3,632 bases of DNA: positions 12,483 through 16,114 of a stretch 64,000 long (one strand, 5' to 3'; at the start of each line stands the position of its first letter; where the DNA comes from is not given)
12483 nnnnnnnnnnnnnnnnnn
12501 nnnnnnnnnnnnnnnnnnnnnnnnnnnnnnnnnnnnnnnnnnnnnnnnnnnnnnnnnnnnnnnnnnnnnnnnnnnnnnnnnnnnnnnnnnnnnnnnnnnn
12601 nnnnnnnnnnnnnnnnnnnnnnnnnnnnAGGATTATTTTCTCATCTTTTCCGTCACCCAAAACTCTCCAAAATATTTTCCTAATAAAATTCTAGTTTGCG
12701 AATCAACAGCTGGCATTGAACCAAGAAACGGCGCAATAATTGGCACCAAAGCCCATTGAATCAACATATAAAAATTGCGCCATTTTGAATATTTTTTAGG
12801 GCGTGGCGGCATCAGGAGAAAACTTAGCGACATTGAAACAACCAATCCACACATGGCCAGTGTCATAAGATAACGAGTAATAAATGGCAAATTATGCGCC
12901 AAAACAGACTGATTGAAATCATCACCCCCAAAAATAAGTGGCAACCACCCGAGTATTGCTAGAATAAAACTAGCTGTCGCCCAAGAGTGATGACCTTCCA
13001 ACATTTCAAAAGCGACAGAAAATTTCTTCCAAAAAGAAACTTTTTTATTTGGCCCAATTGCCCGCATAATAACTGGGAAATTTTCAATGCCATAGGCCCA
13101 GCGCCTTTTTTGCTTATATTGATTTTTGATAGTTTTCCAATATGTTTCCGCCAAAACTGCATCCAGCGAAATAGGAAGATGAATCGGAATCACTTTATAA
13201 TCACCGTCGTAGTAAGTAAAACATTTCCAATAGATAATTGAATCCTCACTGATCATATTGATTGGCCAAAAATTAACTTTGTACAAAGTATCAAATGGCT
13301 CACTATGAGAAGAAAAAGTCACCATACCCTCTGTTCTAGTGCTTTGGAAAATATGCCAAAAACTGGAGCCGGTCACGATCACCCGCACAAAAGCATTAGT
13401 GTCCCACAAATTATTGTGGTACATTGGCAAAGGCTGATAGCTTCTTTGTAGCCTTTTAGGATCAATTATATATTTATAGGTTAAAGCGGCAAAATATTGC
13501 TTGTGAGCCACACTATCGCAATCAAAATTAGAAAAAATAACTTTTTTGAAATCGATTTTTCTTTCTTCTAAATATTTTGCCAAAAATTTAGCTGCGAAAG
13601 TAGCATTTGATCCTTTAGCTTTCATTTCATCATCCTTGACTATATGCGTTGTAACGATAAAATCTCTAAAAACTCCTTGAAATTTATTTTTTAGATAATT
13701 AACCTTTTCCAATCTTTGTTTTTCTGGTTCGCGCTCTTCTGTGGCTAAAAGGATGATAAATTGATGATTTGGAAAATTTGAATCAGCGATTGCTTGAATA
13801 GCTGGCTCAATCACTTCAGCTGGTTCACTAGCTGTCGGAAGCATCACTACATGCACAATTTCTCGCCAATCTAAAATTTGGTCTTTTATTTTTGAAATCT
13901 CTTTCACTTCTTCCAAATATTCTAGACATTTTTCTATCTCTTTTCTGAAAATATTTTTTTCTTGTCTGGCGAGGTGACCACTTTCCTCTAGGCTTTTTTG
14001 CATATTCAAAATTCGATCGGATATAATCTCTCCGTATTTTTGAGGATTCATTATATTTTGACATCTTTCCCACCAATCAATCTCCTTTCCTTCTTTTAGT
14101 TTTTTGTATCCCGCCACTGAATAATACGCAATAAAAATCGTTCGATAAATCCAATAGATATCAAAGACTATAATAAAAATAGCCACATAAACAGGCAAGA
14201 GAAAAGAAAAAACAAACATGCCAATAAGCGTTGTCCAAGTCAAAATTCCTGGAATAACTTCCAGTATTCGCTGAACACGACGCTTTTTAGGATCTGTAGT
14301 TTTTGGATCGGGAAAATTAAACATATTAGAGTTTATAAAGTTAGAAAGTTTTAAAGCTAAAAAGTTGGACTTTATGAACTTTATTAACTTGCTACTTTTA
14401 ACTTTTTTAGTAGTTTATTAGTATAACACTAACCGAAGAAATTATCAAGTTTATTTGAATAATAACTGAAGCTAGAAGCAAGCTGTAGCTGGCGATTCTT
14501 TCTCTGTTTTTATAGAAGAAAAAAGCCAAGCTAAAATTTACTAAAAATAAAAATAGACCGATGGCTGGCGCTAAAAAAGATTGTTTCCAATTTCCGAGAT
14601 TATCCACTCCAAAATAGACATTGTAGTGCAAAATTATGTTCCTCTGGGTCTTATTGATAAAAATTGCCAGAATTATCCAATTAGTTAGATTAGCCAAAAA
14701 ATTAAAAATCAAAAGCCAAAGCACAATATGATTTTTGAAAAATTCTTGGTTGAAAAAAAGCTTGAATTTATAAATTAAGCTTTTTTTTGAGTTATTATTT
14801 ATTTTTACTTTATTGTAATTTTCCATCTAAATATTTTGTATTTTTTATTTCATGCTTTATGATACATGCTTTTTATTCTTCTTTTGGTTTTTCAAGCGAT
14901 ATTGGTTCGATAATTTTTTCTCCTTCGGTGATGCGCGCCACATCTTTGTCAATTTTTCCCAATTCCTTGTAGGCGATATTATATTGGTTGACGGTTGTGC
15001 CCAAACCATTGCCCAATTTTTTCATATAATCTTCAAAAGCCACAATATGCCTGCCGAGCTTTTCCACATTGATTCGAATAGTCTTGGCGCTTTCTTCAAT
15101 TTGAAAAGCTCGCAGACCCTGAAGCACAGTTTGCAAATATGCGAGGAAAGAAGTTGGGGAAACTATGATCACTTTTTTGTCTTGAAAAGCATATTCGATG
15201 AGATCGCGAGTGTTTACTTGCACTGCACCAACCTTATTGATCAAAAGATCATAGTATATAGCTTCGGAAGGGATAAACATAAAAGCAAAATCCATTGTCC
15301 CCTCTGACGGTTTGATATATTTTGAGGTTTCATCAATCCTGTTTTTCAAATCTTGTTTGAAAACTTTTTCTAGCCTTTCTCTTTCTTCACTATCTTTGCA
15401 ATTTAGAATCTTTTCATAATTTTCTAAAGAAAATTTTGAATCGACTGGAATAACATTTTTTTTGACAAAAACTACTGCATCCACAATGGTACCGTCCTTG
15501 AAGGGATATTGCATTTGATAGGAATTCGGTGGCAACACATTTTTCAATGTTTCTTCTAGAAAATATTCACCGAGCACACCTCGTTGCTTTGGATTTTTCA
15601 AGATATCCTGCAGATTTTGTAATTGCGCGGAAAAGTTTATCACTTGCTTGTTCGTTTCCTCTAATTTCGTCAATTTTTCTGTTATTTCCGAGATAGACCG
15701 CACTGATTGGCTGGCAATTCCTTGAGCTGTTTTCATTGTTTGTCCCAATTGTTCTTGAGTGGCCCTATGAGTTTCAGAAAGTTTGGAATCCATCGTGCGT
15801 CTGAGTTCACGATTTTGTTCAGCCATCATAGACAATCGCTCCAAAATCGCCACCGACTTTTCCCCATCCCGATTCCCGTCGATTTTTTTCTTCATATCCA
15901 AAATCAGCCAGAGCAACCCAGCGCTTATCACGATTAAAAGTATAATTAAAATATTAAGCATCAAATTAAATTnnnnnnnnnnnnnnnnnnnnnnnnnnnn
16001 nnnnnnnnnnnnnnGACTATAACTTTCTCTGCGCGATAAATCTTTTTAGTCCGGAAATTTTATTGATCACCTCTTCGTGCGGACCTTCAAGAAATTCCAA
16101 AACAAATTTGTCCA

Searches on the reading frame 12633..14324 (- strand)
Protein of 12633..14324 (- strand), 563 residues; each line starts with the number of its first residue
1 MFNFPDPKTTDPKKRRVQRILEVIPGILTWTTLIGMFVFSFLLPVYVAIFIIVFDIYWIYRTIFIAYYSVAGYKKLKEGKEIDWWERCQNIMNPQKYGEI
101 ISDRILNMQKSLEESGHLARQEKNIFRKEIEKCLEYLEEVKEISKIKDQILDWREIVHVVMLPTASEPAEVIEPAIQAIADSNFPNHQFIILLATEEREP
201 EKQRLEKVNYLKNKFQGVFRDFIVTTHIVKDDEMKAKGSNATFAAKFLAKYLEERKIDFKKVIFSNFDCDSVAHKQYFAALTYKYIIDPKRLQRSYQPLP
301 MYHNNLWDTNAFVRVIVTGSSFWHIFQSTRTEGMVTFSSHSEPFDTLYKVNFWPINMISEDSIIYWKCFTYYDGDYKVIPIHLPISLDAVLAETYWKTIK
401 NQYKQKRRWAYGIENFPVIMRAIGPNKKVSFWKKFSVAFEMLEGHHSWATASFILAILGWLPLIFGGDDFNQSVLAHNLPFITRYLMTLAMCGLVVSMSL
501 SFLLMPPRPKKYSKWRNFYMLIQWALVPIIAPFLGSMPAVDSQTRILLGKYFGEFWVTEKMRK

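Call 8: search_protein_families(library=pfam, proteins=[window:12633-14324:-])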
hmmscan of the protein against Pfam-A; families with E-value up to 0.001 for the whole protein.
window:12633-14324:- (563 aa): 1 family
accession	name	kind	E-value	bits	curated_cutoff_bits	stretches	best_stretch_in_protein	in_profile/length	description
PF13632.12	Glyco_trans_2_3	-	4.1e-05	23.9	27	1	268-503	6-177/198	Glycosyl transferase family group 2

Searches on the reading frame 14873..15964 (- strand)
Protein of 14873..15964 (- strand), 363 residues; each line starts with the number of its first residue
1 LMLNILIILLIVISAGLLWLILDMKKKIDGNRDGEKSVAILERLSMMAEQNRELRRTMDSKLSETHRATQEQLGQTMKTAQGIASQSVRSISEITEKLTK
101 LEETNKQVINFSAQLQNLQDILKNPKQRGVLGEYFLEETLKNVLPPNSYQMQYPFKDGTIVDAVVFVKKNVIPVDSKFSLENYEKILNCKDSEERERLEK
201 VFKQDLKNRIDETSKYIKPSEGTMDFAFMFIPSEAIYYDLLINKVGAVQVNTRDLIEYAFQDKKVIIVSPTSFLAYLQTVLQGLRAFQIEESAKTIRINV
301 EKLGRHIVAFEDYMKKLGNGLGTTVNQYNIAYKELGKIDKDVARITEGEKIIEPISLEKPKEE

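Call 9: search_protein_families(library=pfam, proteins=[window:14873-15964:-])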
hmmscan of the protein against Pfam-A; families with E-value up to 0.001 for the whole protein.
window:14873-15964:- (363 aa): 1 family
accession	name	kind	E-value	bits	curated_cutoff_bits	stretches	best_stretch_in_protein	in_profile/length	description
PF02646.22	RmuC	-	4.1e-54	184.1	26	1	61-345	2-281/291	RmuC family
